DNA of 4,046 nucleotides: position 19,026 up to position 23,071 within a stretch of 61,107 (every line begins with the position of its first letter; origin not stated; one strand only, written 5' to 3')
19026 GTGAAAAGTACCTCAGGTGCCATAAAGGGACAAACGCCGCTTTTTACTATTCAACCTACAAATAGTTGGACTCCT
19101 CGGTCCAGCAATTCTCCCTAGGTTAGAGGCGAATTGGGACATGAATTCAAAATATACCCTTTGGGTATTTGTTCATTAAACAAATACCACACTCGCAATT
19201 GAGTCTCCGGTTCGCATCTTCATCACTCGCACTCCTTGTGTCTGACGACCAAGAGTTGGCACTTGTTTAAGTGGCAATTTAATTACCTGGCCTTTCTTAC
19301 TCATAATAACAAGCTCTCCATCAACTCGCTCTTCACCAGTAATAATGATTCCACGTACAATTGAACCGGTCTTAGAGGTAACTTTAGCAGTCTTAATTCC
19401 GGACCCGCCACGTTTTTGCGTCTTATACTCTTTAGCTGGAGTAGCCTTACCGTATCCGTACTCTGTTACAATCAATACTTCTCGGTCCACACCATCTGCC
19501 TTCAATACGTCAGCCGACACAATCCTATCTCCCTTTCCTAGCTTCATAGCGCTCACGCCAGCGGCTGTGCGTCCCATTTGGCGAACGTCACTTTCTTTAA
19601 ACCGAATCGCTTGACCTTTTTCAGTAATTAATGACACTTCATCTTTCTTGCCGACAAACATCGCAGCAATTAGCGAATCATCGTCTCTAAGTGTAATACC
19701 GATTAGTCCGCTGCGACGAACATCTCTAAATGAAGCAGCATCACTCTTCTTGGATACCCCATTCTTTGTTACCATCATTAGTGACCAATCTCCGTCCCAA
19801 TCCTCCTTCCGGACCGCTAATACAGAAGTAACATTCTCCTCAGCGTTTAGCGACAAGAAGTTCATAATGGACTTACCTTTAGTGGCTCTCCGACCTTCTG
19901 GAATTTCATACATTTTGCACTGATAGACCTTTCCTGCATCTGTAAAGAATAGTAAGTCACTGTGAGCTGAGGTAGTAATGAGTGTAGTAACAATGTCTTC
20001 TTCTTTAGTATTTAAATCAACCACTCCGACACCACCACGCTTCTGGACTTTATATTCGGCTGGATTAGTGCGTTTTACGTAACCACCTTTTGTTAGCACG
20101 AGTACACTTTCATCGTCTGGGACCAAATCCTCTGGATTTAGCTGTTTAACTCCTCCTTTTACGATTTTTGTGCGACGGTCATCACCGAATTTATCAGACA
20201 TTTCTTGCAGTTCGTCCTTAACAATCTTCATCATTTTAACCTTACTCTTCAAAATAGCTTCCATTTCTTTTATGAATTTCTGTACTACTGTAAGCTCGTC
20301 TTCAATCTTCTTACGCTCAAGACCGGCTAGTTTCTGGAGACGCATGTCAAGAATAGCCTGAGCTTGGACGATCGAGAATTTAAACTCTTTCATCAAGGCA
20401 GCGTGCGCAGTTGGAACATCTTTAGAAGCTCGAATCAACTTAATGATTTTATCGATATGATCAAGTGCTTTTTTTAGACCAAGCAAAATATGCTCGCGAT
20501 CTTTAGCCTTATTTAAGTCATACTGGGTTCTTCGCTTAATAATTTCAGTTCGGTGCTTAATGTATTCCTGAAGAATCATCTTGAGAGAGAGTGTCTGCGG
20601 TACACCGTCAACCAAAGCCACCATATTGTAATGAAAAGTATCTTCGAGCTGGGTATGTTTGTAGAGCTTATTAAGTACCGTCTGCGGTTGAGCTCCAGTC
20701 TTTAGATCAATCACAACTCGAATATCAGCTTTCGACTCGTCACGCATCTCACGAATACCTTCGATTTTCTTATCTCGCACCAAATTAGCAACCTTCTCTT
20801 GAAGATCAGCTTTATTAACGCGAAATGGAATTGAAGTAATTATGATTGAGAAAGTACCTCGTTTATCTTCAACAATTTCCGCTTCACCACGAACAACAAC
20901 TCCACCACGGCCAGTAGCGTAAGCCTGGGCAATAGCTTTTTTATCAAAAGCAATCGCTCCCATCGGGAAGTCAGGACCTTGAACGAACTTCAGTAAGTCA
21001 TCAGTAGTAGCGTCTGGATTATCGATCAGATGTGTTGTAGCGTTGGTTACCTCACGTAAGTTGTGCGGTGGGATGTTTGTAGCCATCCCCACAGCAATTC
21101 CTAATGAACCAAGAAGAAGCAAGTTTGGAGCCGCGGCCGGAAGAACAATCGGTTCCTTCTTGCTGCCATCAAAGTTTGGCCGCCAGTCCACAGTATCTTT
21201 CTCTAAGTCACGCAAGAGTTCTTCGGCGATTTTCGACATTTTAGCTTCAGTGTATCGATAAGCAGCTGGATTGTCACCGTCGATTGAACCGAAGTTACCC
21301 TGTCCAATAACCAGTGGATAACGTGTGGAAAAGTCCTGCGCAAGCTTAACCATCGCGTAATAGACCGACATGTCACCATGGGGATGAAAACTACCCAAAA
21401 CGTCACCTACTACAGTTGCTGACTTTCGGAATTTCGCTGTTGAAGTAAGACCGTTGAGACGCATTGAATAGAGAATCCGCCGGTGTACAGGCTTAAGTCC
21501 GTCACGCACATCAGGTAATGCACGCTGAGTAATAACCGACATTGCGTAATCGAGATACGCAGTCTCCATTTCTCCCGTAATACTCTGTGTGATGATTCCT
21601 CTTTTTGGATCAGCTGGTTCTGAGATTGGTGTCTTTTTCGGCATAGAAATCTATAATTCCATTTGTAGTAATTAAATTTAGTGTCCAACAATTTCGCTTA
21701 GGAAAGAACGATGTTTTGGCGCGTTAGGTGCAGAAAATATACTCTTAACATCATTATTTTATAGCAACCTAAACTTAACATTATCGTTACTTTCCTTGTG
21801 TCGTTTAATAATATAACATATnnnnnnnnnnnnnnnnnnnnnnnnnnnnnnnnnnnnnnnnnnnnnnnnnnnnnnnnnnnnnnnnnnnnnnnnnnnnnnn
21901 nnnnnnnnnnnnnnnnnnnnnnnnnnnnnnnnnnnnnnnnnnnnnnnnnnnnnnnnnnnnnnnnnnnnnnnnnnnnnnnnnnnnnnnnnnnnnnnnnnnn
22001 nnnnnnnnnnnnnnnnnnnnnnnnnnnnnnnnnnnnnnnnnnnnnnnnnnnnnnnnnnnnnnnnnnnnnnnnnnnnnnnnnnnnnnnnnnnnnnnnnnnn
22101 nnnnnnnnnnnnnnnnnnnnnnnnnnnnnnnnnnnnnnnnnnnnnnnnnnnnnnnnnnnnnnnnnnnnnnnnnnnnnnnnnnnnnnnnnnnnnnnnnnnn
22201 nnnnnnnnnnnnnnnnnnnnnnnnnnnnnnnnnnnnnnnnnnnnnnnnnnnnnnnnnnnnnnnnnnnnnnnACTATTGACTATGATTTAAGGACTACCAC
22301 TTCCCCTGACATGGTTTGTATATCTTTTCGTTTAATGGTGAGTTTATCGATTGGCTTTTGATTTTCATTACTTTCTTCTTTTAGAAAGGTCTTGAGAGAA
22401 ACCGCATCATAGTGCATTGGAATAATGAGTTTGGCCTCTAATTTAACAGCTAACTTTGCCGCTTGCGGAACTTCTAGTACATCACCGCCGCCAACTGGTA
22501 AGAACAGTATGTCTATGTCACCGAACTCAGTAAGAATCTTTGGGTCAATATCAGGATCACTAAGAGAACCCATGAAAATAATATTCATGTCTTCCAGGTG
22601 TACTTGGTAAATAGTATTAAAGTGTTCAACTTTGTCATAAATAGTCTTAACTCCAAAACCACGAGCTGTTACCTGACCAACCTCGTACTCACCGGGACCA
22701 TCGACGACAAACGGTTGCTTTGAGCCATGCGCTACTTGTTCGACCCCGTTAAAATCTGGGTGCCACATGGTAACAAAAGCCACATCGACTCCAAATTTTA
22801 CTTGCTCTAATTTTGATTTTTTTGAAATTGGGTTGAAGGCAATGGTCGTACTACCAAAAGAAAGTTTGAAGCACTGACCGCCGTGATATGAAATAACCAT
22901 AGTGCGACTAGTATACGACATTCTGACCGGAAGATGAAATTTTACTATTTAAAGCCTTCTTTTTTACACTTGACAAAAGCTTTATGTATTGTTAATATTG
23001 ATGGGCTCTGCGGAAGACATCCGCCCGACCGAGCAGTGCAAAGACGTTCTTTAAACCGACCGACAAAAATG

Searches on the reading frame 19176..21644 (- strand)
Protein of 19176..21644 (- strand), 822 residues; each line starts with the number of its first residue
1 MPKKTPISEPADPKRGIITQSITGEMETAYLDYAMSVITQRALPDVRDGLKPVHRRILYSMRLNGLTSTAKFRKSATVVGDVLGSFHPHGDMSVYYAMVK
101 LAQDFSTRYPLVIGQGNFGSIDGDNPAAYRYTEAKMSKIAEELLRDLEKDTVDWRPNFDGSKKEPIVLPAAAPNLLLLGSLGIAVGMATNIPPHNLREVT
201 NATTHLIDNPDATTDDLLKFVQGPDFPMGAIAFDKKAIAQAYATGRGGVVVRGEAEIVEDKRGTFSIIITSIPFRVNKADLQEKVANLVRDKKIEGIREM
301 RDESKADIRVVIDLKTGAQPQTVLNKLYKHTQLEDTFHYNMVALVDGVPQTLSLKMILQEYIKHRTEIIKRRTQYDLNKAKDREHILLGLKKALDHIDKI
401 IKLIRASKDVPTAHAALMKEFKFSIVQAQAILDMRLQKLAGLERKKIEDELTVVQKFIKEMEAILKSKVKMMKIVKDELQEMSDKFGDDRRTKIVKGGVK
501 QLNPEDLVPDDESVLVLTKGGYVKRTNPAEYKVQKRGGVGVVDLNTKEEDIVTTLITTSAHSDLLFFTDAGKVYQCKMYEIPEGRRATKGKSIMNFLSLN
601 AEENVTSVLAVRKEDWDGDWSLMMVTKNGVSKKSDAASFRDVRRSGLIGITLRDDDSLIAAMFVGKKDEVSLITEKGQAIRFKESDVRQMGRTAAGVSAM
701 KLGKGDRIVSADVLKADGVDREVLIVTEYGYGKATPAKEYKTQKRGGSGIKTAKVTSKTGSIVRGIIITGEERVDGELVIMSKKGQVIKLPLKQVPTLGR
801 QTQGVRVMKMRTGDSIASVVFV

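Call 71: search_protein_families(library=pfam, proteins=[window:19176-21644:-], max_evalue=0.0001)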
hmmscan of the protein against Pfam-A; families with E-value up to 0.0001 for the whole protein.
window:19176-21644:- (822 aa): 2 families
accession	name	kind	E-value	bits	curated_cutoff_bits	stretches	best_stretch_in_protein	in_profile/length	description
PF00521.26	DNA_topoisoIV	-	3e-155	517.8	31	1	41-480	1-432/432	DNA gyrase/topoisomerase IV, subunit A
PF03989.18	DNA_gyraseA_C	-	8.1e-68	224.1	27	6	668-714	1-47/48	DNA gyrase C-terminal domain, beta-propeller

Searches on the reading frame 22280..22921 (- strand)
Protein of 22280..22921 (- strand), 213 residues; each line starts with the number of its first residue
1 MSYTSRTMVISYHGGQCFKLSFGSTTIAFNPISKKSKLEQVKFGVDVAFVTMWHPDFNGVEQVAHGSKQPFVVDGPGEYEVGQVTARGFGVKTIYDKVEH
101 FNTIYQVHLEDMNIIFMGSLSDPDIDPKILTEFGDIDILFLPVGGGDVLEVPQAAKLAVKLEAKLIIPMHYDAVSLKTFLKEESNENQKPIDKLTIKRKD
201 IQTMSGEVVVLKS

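Call 72: search_protein_families(library=pfam, proteins=[window:22280-22921:-], max_evalue=0.0001)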
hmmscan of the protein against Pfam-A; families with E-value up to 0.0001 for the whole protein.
window:22280-22921:- (213 aa): 1 family
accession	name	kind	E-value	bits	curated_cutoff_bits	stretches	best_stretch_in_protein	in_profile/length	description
PF13483.12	Lactamase_B_3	-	2.2e-24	86.7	24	1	10-170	2-160/160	Beta-lactamase superfamily domain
